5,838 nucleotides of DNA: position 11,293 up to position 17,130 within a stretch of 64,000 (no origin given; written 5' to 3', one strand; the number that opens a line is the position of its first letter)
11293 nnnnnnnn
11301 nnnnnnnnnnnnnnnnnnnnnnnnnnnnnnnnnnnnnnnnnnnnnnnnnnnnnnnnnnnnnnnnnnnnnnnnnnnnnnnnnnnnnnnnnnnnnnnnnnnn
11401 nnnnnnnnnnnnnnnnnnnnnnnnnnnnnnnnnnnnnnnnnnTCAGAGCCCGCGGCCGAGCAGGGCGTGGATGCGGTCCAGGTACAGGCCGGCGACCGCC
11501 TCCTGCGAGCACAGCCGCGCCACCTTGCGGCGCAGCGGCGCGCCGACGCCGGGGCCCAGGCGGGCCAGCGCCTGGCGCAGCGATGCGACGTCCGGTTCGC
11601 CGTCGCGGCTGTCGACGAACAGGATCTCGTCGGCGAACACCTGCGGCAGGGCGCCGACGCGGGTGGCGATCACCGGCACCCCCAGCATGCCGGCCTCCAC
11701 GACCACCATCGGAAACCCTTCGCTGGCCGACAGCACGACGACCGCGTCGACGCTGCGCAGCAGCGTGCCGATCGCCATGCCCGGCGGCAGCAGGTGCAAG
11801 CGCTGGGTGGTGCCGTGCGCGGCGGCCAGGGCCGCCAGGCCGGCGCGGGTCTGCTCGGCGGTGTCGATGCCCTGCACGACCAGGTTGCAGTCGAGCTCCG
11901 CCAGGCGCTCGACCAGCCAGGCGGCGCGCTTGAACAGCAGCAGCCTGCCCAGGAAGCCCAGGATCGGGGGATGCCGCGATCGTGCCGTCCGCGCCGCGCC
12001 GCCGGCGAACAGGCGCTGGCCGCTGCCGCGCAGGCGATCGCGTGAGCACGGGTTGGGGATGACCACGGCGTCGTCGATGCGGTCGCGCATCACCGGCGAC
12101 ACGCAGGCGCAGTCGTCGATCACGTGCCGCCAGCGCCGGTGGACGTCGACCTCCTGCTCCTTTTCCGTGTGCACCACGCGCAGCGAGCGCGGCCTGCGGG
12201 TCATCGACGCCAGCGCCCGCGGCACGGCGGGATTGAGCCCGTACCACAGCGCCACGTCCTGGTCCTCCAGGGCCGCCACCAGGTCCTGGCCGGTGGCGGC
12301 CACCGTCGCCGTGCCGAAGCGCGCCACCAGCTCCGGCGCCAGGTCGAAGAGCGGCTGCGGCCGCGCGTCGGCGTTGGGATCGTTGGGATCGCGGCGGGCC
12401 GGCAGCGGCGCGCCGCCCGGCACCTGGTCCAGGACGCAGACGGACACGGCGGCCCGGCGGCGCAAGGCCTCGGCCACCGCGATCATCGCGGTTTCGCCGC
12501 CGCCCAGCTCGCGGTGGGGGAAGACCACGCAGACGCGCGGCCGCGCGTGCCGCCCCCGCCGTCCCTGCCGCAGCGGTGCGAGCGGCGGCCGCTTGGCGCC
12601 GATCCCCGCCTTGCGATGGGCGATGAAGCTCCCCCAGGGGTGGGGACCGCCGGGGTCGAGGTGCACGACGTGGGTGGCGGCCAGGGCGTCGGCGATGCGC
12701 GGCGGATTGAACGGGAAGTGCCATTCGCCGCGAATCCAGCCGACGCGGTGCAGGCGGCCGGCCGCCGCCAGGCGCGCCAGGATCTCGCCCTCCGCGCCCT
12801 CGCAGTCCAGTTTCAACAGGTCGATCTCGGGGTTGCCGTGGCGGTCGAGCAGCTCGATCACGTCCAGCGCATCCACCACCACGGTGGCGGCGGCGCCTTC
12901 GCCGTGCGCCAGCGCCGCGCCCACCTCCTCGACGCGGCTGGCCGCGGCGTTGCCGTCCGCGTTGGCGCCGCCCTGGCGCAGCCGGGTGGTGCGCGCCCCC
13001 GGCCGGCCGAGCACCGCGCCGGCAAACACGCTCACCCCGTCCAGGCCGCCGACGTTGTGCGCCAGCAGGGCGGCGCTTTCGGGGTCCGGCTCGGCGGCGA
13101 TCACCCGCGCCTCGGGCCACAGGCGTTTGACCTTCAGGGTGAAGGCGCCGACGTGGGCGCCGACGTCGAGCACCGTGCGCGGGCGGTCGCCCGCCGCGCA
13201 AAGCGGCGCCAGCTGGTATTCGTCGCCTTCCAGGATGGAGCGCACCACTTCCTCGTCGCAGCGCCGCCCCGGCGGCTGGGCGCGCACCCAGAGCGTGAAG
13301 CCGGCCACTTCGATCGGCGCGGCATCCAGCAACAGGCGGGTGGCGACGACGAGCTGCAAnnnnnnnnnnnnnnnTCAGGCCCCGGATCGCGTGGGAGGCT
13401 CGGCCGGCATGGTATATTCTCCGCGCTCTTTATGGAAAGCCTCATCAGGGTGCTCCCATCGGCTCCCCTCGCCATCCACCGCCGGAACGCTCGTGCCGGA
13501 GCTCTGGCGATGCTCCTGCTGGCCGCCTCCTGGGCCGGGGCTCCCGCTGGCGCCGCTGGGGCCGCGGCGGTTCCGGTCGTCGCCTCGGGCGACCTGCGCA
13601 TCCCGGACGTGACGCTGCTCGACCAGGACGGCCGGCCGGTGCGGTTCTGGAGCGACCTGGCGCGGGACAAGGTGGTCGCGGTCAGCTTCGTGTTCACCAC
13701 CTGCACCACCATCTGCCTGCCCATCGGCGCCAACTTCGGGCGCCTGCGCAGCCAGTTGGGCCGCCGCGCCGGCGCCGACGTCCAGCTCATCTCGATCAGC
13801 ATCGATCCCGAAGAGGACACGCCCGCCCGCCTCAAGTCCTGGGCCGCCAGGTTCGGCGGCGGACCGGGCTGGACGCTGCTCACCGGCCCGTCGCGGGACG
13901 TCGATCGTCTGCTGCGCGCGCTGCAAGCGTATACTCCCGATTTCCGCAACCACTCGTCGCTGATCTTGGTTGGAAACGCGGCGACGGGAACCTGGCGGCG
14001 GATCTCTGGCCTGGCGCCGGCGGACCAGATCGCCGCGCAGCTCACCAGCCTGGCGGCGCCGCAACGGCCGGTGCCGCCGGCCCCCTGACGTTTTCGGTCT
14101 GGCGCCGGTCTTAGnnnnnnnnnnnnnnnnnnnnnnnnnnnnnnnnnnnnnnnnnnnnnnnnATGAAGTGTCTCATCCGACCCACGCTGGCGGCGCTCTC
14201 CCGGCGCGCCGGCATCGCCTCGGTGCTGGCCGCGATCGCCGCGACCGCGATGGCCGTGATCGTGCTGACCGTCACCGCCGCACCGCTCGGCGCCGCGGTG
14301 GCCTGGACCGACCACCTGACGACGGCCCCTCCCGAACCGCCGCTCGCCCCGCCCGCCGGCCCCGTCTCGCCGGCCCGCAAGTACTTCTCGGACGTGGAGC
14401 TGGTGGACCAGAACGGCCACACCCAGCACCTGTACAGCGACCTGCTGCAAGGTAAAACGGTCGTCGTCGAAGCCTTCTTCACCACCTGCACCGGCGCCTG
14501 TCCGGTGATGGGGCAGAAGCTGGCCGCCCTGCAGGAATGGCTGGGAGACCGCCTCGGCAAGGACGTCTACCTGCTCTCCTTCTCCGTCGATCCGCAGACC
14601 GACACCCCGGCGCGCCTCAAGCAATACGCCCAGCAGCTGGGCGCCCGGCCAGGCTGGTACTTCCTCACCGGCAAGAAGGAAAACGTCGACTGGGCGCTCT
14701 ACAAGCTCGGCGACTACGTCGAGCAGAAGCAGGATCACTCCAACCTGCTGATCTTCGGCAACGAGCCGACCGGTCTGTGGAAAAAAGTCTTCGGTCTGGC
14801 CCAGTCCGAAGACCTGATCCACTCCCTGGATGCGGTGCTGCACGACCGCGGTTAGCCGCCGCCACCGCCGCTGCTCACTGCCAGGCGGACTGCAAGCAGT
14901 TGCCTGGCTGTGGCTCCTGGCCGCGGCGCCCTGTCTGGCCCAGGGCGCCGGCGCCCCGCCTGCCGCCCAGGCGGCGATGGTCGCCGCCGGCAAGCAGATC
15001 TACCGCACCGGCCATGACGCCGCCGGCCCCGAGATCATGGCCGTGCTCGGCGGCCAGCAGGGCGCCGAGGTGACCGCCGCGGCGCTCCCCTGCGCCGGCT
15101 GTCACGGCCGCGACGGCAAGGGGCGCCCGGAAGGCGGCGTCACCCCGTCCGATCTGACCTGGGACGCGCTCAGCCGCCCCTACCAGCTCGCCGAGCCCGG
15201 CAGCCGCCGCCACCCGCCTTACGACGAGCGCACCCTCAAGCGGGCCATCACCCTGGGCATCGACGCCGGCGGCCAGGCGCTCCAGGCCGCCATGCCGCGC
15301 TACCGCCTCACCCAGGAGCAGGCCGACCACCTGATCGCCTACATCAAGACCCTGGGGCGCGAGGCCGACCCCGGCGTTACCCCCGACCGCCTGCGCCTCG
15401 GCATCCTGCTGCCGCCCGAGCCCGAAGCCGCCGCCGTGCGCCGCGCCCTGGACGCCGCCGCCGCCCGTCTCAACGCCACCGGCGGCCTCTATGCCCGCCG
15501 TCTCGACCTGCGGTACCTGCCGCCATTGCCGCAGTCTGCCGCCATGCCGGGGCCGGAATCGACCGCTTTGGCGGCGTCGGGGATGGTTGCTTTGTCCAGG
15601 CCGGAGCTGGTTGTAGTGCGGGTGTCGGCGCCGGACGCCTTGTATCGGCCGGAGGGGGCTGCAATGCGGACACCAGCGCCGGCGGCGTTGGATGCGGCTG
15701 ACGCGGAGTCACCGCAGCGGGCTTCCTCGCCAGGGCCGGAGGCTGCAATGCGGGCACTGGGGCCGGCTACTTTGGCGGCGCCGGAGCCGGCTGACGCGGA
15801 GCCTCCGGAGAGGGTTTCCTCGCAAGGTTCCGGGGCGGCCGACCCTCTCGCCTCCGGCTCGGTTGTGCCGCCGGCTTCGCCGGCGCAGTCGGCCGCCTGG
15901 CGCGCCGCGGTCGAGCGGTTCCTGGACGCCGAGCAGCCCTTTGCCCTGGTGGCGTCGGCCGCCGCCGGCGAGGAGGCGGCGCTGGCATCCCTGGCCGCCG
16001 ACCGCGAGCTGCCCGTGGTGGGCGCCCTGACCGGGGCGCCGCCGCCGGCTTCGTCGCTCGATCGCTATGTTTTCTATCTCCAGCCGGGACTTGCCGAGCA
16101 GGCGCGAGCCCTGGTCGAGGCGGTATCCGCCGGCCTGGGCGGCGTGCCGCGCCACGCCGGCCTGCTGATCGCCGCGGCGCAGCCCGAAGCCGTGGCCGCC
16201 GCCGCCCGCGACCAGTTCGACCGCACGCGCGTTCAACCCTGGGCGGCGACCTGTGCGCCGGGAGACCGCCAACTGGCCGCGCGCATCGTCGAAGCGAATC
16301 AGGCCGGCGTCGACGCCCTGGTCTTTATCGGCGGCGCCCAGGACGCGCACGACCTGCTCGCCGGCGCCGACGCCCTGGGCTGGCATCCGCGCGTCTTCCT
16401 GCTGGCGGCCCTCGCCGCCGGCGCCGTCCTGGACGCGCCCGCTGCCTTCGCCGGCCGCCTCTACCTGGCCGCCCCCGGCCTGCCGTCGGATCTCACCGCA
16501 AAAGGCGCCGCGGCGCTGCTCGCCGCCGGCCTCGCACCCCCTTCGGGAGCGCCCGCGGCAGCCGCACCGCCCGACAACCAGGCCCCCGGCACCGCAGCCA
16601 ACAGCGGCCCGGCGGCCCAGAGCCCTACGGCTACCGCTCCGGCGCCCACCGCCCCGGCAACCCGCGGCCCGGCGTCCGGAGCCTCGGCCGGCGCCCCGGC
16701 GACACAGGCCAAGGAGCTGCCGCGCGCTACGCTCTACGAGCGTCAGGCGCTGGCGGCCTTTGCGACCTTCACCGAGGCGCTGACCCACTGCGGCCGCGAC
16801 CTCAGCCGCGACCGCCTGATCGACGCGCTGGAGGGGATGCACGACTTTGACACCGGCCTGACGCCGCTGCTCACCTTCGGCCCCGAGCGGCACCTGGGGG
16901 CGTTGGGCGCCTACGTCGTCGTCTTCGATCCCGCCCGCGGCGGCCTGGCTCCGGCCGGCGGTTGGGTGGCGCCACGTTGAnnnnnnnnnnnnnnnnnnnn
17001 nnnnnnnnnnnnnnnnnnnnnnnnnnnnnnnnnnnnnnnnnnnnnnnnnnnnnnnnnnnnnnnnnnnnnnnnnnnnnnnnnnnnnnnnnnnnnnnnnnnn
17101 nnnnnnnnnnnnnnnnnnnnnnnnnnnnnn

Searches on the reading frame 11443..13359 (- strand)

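Call 9: search_protein_families(library=pfam, proteins=[window:11443-13359:-], max_evalue=0.01)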
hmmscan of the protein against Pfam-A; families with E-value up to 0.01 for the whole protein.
window:11443-13359:- (638 aa): 5 families
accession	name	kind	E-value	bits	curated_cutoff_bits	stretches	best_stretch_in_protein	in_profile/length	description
PF00534.26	Glycos_transf_1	-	8.3e-16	58.4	26.4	1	463-586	14-144/172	Glycosyl transferases group 1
PF13692.12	Glyco_trans_1_4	-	6.2e-14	52.9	27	1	465-586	2-128/142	Glycosyl transferases group 1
PF05050.19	Methyltransf_21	-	1.9e-12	48.1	22.7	1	65-215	1-150/173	Methyltransferase FkbM domain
PF20706.3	GT4-conflict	-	5.1e-06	26.1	26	1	483-577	221-322/385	Family 4 Glycosyltransferase in conflict systems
PF02475.24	TRM5-TYW2_MTfase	-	0.0092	16.4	28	0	61-103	38-80/164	TRM5/TYW2 methyltransferase domain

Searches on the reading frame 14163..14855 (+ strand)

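Call 9: search_protein_families(library=pfam, proteins=[window:14163-14855:+], max_evalue=0.01)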
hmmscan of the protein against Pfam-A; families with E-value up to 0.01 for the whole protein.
window:14163-14855:+ (230 aa): 2 families
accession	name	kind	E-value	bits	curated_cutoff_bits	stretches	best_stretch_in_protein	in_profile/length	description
PF02630.20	SCO1-SenC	-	2e-18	67.1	22.8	1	79-193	5-114/134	SCO1/SenC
PF00578.27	AhpC-TSA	-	0.0088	16.4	26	0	75-155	5-76/124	AhpC/TSA family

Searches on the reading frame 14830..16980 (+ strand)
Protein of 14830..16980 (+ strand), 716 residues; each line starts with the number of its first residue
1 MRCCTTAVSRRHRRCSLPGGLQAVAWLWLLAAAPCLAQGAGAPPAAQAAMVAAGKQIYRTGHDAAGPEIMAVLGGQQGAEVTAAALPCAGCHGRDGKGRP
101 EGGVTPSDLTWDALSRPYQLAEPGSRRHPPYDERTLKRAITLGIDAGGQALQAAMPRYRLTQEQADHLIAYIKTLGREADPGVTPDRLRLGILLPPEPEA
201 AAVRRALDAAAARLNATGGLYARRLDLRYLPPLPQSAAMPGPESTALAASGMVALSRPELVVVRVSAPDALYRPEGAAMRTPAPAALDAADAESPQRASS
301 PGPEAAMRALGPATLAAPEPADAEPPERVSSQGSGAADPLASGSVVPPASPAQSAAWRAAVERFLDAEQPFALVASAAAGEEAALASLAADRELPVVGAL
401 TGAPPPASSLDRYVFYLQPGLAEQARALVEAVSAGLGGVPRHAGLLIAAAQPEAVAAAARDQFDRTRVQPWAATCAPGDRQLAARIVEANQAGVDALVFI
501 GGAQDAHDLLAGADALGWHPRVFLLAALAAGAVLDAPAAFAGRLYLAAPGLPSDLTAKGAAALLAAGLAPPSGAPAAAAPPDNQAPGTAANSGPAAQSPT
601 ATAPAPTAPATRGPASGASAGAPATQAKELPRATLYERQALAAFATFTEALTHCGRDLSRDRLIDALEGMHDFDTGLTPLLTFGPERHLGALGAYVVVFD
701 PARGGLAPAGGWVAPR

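Call 9: search_protein_families(library=pfam, proteins=[window:14830-16980:+], max_evalue=0.01)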
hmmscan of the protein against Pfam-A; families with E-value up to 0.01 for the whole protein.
window:14830-16980:+ (716 aa): 3 families
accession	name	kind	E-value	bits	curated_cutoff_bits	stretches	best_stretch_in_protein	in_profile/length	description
PF13458.12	Peripla_BP_6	-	2.4e-17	64.1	31.7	2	358-566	58-264/343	Periplasmic binding protein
PF00034.26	Cytochrom_C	-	2.9e-07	32.2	21.3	1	86-175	10-89/90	Cytochrome c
PF13442.11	Cytochrome_CBB3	-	2.5e-05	25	27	1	77-172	5-68/68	Cytochrome C oxidase, cbb3-type, subunit III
